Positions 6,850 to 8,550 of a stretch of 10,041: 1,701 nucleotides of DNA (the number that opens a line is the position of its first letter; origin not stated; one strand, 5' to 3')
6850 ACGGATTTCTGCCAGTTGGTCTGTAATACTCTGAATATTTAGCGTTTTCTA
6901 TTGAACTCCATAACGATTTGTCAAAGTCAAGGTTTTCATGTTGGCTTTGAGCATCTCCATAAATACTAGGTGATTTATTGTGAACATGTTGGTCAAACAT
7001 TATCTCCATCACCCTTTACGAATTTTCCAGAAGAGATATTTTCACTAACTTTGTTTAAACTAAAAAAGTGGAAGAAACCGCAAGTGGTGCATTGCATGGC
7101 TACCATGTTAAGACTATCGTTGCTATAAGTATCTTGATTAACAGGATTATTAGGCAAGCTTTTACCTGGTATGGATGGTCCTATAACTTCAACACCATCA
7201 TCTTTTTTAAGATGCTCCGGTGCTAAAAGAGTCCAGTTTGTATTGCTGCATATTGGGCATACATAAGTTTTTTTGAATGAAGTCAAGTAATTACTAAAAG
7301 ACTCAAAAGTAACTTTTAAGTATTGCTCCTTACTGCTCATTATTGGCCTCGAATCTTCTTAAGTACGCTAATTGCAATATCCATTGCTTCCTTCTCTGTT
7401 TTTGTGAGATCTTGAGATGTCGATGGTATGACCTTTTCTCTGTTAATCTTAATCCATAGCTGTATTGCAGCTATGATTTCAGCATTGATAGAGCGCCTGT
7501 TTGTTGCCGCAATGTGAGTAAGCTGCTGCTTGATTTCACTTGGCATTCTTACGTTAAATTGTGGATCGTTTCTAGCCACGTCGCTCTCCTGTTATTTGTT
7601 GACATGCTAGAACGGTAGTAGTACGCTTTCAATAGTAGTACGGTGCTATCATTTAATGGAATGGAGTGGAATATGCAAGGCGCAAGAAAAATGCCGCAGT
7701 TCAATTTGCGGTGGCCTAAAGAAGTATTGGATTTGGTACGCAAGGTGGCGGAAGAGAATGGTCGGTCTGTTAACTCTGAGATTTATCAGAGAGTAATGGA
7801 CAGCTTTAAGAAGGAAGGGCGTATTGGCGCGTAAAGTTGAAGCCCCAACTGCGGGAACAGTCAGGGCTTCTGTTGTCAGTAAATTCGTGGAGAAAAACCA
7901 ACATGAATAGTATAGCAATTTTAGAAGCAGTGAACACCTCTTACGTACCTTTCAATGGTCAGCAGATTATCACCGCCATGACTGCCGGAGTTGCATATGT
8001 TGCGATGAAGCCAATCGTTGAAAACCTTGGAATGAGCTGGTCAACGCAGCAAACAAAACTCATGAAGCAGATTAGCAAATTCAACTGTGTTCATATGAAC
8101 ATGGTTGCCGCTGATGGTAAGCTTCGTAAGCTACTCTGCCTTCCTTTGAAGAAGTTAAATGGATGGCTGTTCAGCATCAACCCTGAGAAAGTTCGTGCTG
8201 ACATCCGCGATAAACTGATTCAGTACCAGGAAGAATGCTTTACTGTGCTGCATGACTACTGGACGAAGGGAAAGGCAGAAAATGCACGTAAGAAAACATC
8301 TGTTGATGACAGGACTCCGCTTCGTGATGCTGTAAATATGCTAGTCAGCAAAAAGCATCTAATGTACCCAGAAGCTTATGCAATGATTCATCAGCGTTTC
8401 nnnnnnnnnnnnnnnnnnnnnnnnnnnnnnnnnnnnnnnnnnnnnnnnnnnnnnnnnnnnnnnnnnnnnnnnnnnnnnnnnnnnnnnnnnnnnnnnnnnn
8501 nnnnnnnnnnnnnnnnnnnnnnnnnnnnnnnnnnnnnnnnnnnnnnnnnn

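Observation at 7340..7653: Mnt homologue carries an Arc-like recognition residue (Gln where P22 Mnt has His) and the predicted operator is TAG-type rather than the P22 GTCCAC palindrome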

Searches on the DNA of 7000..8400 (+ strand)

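Call 3: search_dna_similar(query=window:7340-7900:+, collection=phages, mode=distant, max_rows=40)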
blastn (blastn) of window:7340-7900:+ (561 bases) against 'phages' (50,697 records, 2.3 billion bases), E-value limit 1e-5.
Records with a match: 59; places in all: 59; records where one place covers at least 80% of the query: 2.
Best place of each record, by identity: >=99% 2; 95-99% 5; 90-95% 5; 80-90% 47.
By first word of the organism name: Salmonella 46; Escherichia 9; Enterobacteria 4.
By host as written in the record: Salmonella enterica subsp. enterica serovar Typhimurium 10; Salmonella enterica 9; Salmonella sp. 7; - 5; Escherichia coli 3; Salmonella enterica subsp. enterica 3; Salmonella typhimurium 3; Salmonella serovar Haardt 2; and 13 more.
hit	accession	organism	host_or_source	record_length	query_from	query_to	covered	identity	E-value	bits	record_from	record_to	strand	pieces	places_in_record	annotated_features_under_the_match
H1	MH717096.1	Escherichia phage N7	Escherichia coli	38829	1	561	100%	99.5%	0e+0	999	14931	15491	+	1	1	arc family DNA-binding protein | transcriptional repressor arc | hypothetical protein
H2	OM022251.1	Escherichia phage HZ41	Escherichia sp.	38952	1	561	100%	99.5%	0e+0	999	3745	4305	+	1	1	record has no annotation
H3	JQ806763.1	Salmonella phage vB_SemP_Emek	Salmonella serovar Haardt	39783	83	534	77%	84.8%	1e-116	487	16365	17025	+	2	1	hypothetical protein | arc: Arc | mnt: transcriptional repressor protein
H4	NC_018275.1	Salmonella phage vB_SemP_Emek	Salmonella serovar Haardt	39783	83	534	77%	84.8%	1e-116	487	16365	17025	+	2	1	hypothetical protein | arc: Arc-like repressor | mnt: partition protein ATPase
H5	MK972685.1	Salmonella phage SE10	Salmonella sp.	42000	192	561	66%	81.8%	3e-93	348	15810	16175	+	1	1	repressor protein | Arc family DNA-binding protein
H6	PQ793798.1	Salmonella phage As3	Salmonella enterica subsp. enterica ...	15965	192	561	66%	81.8%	7e-95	352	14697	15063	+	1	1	repressor | transcriptional regulator Mnt | putative antirepressor protein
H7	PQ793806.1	Salmonella phage As1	Salmonella enterica subsp. enterica ...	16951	192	561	66%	81.8%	7e-95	352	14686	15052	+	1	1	repressor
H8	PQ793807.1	Salmonella phage As1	Salmonella enterica subsp. enterica ...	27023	192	561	66%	81.8%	7e-95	352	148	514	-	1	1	repressor | transcriptional regulator Mnt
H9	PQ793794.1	Salmonella phage As3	Salmonella enterica subsp. enterica ...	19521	192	561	66%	81.8%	7e-95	352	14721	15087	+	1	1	repressor | transcriptional regulator Mnt | putative antirepressor protein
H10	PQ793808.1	Salmonella phage As1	Salmonella enterica subsp. enterica ...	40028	192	561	66%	81.8%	7e-95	352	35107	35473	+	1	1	repressor | transcriptional regulator Mnt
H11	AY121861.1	Salmonella phage P22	-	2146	192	561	66%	81.8%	7e-95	352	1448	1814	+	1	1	section C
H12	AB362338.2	Salmonella phage P22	Salmonella enterica subsp. enterica ...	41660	192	561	66%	81.8%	7e-95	352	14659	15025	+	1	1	arc: transcriptional repressor | mnt: transcriptional repressor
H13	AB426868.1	Salmonella phage P22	Salmonella enterica subsp. enterica ...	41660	192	561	66%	81.8%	7e-95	352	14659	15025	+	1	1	arc: transcriptional repressor | mnt: transcriptional repressor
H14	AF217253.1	Salmonella phage P22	-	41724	192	561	66%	81.8%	7e-95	352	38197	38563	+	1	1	arc: repressor protein | mnt: regulatory protein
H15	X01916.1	Salmonella phage P22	-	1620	192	561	66%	81.8%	7e-95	352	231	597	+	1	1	unnamed protein product; arc gene product (aa 1-53) | unnamed protein product; pot. mnt-gene product (aa 1-83) | pot. arc-ant promoter region | pot. mnt-promoter region | promoter (x5) | and 1 other names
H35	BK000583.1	Salmonella phage P22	Salmonella enterica subsp. enterica ...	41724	192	561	66%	81.8%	7e-95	352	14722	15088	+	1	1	arc: transcriptional repressor | sar: antisense RNA | mnt: transcriptional repressor | sar: terminator | arc: promoter | and 3 other names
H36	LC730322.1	Salmonella phage P22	Salmonella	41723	192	561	66%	81.8%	7e-95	352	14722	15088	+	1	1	record has no annotation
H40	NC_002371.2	Salmonella phage P22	Salmonella enterica subsp. enterica ...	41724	192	561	66%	81.8%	7e-95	352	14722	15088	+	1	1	arc: Arc-like repressor | sar: antisense RNA | mnt: partition protein ATPase | sar: terminator | arc: promoter | and 3 other names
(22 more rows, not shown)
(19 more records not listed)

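Call 5: get_annotated_region(hit=H35, flank=600)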
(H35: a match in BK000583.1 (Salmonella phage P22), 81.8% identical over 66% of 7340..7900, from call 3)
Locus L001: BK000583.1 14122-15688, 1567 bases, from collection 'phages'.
description: TPA_inf: Salmonella phage P22, complete genome.
organism: Salmonella phage P22 (NCBI taxid 2908168)
taxonomy: Viruses; Duplodnaviria; Heunggongvirae; Uroviricota; Caudoviricetes; Lederbergvirus; Lederbergvirus P22
host: Salmonella enterica subsp. enterica serovar Typhimurium; source: -; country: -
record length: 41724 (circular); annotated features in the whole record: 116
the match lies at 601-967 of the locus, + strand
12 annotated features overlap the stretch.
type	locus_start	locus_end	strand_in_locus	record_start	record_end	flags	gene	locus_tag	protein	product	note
regulatory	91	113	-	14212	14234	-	mnt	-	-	terminator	-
CDS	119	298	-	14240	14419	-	orf59a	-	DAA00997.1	unknown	-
CDS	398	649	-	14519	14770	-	mnt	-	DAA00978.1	transcriptional repressor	N-terminal methionine removed; Mnt; maintenance of lysogeny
regulatory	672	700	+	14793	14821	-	arc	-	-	promoter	used by both arc and ant genes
regulatory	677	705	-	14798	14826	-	mnt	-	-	promoter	-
protein_bind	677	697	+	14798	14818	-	arc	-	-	Arc repressor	arc operator (O arc)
protein_bind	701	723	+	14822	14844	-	-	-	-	Mnt protein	mnt operator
CDS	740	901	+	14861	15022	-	arc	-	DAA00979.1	transcriptional repressor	Arc; represses Ant gene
misc_RNA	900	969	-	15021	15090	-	sar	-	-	antisense RNA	regulator of ant gene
regulatory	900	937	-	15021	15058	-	sar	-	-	terminator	-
CDS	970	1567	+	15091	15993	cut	ant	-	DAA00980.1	antirepressor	Ant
regulatory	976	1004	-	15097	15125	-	sar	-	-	promoter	-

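Call 6: get_annotated_region(hit=H1, flank=2500)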
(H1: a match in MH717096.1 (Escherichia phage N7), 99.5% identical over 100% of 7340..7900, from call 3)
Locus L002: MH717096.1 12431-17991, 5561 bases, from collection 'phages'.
description: Escherichia phage N7, complete genome.
organism: Escherichia phage N7 (NCBI taxid 2340720)
taxonomy: Viruses; Duplodnaviria; Heunggongvirae; Uroviricota; Caudoviricetes; Lederbergvirus
host: Escherichia coli; source: swine fecal matter; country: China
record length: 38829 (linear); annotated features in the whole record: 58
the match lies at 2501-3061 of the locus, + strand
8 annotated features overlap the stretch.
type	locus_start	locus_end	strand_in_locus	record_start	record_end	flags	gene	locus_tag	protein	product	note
CDS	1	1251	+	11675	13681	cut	-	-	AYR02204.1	hypothetical protein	ORF13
CDS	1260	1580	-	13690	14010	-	-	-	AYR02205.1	hypothetical protein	ORF14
CDS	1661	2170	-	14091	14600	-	-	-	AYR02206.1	hypothetical protein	ORF15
CDS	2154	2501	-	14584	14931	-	-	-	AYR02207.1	hypothetical protein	ORF16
CDS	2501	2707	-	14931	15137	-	-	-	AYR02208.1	arc family DNA-binding protein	ORF17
CDS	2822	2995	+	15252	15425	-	-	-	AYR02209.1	transcriptional repressor arc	ORF18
CDS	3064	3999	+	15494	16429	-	-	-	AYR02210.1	antirepressor protein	ORF19; Antirepressor protein ant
CDS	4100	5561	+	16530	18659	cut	-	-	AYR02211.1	tail protein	ORF20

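Call 7: get_annotated_region(hit=H3, flank=600)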
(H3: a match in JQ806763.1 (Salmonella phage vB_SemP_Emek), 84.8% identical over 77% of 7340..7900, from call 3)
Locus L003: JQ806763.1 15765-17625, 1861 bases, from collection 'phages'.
description: Salmonella phage vB_SemP_Emek, complete genome.
organism: Salmonella phage vB_SemP_Emek (NCBI taxid 1168548)
taxonomy: Viruses; Duplodnaviria; Heunggongvirae; Uroviricota; Caudoviricetes; Lederbergvirus
host: Salmonella serovar Haardt; source: sewage; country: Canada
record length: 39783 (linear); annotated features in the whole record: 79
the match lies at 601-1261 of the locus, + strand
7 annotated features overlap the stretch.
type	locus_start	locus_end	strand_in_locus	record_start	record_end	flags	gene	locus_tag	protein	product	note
CDS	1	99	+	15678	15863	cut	-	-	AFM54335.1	hypothetical protein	orf61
CDS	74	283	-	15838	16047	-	-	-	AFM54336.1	hypothetical protein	orf69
CDS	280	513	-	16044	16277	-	-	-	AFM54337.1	hypothetical protein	orf77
CDS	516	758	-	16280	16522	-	mnt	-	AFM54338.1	transcriptional repressor protein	similar to N-terminus of NP_059641.1 Mnt [Enterobacteria phage P22]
CDS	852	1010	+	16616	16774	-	arc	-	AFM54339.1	Arc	similar to NP_059642.1 Arc [Enterobacteria phage P22]; motifs: pfam03869; transcriptional repressor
CDS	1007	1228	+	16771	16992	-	-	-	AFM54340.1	hypothetical protein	orf73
CDS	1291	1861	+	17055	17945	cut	ant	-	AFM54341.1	antirepressor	similar to C-terminus of NP_059643.1 Ant [Enterobacteria phage P22] (Defective?); motifs: COG3561, phage anti-repressor ...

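Call 8: get_annotated_region(hit=H15, flank=600)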
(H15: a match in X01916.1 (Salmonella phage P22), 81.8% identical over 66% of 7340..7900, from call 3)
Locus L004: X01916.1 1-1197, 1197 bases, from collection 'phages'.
description: Bacteriophage P22 immunity region immI for antirepressor gene ant and antirepressor regulation genes mnt and arc.
organism: Salmonella phage P22 (NCBI taxid 2908168)
taxonomy: Viruses; Duplodnaviria; Heunggongvirae; Uroviricota; Caudoviricetes; Lederbergvirus; Lederbergvirus P22
host: -; source: -; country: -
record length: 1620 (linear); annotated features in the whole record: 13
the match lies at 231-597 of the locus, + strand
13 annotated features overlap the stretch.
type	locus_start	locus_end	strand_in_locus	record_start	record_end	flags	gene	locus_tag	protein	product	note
CDS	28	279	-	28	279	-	-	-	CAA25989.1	-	unnamed protein product; pot. mnt-gene product (aa 1-83)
regulatory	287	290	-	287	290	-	-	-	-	ribosome_binding_site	pot. ribosome binding site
misc_feature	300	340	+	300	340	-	-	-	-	-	pot. arc-ant promoter region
regulatory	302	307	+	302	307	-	-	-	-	promoter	pot. -35 region (arc-ant)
misc_feature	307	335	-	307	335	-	-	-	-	-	pot. mnt-promoter region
regulatory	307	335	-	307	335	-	-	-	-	promoter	pot. mnt-promoter region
regulatory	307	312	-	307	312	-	-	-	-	promoter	pot. -10 region (mnt)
regulatory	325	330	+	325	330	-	-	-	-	promoter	pot. -10 region (arc-ant)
regulatory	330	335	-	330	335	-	-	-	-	promoter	pot. -35 region (mnt)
regulatory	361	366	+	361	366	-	-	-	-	ribosome_binding_site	pot. ribosome binding site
CDS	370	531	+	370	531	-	-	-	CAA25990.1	-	unnamed protein product; arc gene product (aa 1-53)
regulatory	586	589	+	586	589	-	-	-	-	ribosome_binding_site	pot. ribosome binding site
CDS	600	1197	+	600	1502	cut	-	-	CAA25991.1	-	unnamed protein product; ant gene product (aa 1-300) (antirepressor protein)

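Call 50: search_rna_families(source=window, start=7000, end=8400, threshold=evalue, max_evalue=0.1)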
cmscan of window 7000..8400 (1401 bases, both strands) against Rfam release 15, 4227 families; matches with E-value up to 0.1: 2.
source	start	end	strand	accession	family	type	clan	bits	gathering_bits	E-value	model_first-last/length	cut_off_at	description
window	7835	7902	-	RF00262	sar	Gene; antisense;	-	91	43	1.1e-19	1-68/68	no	sar RNA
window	7827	7898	-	RF00236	ctRNA_pGA1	Gene; antisense;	-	23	45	0.07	1-79/79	no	ctRNA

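Call 58: search_dna_similar(query=window:7340-7700:+, collection=ecoli_genomes, mode=near, max_rows=10)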
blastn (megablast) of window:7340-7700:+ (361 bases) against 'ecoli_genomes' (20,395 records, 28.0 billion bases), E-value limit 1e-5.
Records with a match: 74; places in all: 75; records where one place covers at least 80% of the query: 41.
Genomes with a match: 74 of 5426; with a place that covers at least 80% of the query: 41. Places per genome that has any: lowest 1, median 1, highest 2. On chromosomes: 75 places; on plasmids: 0.
Best place of each record, by identity: >=99% 41; 80-90% 33.
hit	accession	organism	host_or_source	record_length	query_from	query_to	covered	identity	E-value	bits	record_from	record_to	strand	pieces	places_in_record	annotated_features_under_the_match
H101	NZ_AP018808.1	Escherichia coli strain E2865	Bos taurus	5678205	1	361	100%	100.0%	0e+0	667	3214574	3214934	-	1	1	Arc family DNA-binding protein (x2) | hypothetical protein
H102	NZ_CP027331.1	Escherichia coli strain 2013C-3277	Homo sapiens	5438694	1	361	100%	100.0%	0e+0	667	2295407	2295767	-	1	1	Arc family DNA-binding protein (x2) | hypothetical protein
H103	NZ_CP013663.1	Escherichia coli strain GB089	ground beef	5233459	1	361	100%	100.0%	0e+0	667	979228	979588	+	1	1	Arc family DNA-binding protein (x2) | hypothetical protein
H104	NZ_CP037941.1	Escherichia coli strain CFSAN027350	missing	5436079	1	361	100%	100.0%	0e+0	667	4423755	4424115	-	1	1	Arc family DNA-binding protein (x2) | hypothetical protein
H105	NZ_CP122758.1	Escherichia coli strain ETEC1739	Sus scrofa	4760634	1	361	100%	100.0%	0e+0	667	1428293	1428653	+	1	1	Arc family DNA-binding protein (x2) | hypothetical protein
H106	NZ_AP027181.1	Escherichia coli strain 98E11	Homo sapiens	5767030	1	361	100%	100.0%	0e+0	667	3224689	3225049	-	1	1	Arc family DNA-binding protein (x2) | hypothetical protein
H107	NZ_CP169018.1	Escherichia coli strain UTAK-15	Veal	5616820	1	361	100%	100.0%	0e+0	667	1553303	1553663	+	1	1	Arc family DNA-binding protein (x2) | hypothetical protein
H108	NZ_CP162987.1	Escherichia coli strain W284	Homo sapiens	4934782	1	361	100%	100.0%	0e+0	667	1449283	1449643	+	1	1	Arc family DNA-binding protein (x2) | hypothetical protein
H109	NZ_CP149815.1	Escherichia coli strain EP91A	pig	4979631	1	361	100%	100.0%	0e+0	667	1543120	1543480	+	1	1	Arc family DNA-binding protein (x2) | hypothetical protein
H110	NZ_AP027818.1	Escherichia coli strain 2017.15.02CC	Homo sapiens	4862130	1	361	100%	100.0%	0e+0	667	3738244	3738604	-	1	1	Arc family DNA-binding protein (x2) | hypothetical protein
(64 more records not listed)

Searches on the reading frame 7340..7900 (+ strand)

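Call 16: find_related_loci(query=L001:401-649:-, collection=viral_contigs, flank=1200)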
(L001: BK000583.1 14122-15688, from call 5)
Query L001:401-649:- (83 aa) in viral_contigs; peptide patterns used: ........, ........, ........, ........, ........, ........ (x = any residue, [..] = any of these).
313 stretches matched a pattern; 213 encode a relative of the query (tblastn E <= 1e-3); the best 80 are kept; 80 distinct loci.
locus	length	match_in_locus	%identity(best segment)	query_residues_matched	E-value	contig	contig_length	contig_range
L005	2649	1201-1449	100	1-83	5e-54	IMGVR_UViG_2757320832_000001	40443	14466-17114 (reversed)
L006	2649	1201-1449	100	1-83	5e-54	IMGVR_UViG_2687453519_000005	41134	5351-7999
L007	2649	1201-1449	100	1-83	4e-54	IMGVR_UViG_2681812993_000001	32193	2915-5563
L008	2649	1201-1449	99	1-83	5e-53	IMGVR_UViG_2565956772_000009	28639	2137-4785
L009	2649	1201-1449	99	1-83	6e-53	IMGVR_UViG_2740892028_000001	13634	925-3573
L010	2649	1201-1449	99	1-83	5e-53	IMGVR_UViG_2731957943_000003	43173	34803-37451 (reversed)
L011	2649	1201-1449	98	1-83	1e-52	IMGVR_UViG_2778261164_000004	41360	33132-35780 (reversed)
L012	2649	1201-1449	98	1-83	2e-52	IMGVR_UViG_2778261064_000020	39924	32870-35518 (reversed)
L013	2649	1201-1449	98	1-83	2e-52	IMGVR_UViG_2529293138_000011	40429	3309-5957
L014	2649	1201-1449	98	1-83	2e-52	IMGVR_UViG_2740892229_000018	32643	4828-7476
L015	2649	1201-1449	98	1-83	2e-52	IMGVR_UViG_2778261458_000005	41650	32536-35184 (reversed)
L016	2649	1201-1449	98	1-83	2e-52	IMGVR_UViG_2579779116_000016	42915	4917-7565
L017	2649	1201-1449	98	1-83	6e-52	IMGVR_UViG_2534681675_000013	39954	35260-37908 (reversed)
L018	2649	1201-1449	98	1-83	6e-52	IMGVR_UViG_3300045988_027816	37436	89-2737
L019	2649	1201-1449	98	1-83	6e-52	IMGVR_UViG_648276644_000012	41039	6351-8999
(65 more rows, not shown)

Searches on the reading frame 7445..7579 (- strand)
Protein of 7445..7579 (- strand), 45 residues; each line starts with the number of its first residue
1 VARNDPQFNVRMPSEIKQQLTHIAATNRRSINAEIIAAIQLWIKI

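Call 40: find_related_loci(query=A3, collection=genome_contigs, flank=500)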
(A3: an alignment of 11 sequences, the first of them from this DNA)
Query A3 (44 aa) in genome_contigs; peptide patterns used: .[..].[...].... (x = any residue, [..] = any of these).
38 stretches matched a pattern; 4 encode a relative of the query (tblastn E <= 1e-3); 4 distinct loci.
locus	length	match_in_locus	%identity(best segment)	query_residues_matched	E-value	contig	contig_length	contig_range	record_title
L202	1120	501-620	53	1-40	3e-13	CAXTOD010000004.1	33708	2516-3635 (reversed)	MAG TPA_asm: uncultured Acetobacteraceae bacterium isolate public_SRR14722221_metawrap_bin.5 genome assembly, contig: pu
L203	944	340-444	63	1-35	5e-13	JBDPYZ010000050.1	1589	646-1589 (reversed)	MAG: Candidatus Phlomobacter fragariae isolate Pf-FR scaffold50_size1589, whole genome shotgun sequence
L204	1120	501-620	53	1-40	8e-13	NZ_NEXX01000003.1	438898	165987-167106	Acinetobacter populi strain PBJ7 Contig3, whole genome shotgun sequence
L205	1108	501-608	58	1-36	1e-12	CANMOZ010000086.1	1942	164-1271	uncultured Saccharospirillaceae bacterium isolate 4-626-3Z.fasta genome assembly, contig: NODE_86, whole genome shotgun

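Call 48: find_related_loci(query=A3, collection=metagenome_contigs, flank=600)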
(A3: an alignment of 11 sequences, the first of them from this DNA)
Query A3 (44 aa) in metagenome_contigs; peptide patterns used: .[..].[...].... (x = any residue, [..] = any of these).
69 stretches matched a pattern; 37 encode a relative of the query (tblastn E <= 1e-3); 37 distinct loci.
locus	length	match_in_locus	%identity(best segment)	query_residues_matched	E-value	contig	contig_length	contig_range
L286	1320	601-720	53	1-40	2e-13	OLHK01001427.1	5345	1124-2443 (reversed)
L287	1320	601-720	53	1-40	2e-13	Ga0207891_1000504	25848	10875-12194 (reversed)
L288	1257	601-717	51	1-39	2e-11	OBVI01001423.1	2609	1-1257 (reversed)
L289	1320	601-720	53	1-40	2e-11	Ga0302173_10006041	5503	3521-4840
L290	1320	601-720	53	1-40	2e-11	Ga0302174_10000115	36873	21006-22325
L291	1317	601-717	51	1-39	2e-11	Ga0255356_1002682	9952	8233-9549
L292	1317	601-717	46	1-39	6e-11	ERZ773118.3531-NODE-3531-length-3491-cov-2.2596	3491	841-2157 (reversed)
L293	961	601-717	46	1-39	5e-11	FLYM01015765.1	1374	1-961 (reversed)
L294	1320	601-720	50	1-40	5e-11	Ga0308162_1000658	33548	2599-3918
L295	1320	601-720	50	1-40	5e-11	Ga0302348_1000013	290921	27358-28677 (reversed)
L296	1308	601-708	56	1-36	9e-11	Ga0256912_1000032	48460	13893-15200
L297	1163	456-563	53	1-36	9e-11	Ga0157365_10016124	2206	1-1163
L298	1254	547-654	56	1-36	2e-10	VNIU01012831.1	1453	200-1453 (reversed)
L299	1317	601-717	46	1-39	4e-10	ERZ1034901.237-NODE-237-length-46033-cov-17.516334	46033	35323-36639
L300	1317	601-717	46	1-39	4e-10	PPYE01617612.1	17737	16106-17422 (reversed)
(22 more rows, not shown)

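Call 77: search_protein_representatives(protein=window:7445-7579:-)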
Query: 45 residues. Proteins with E-value up to 0.001 (for the whole library): 410; up to 1e-10: 9; up to 1e-30: 0. The best 150 are listed.
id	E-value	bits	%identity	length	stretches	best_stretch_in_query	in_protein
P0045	1.7e-16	73.7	87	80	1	1-45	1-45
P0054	8.3e-14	65.5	77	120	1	1-44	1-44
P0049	1.6e-13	64.6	77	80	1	1-44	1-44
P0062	3.1e-13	63.8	38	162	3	1-39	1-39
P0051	4.6e-13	63.2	75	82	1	1-44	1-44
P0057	1.2e-12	61.9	75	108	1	1-44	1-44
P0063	2.6e-12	60.9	47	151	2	1-42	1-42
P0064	3.6e-12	60.5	62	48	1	1-45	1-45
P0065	8.0e-12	59.4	43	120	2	1-41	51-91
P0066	2.6e-09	51.8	43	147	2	1-39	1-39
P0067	2.6e-09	51.8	39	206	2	1-39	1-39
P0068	7.3e-09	50.4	60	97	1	1-45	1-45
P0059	8.3e-09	50.2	68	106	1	1-40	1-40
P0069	2.2e-08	49.0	46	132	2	5-38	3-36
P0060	2.4e-08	48.9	68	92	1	1-41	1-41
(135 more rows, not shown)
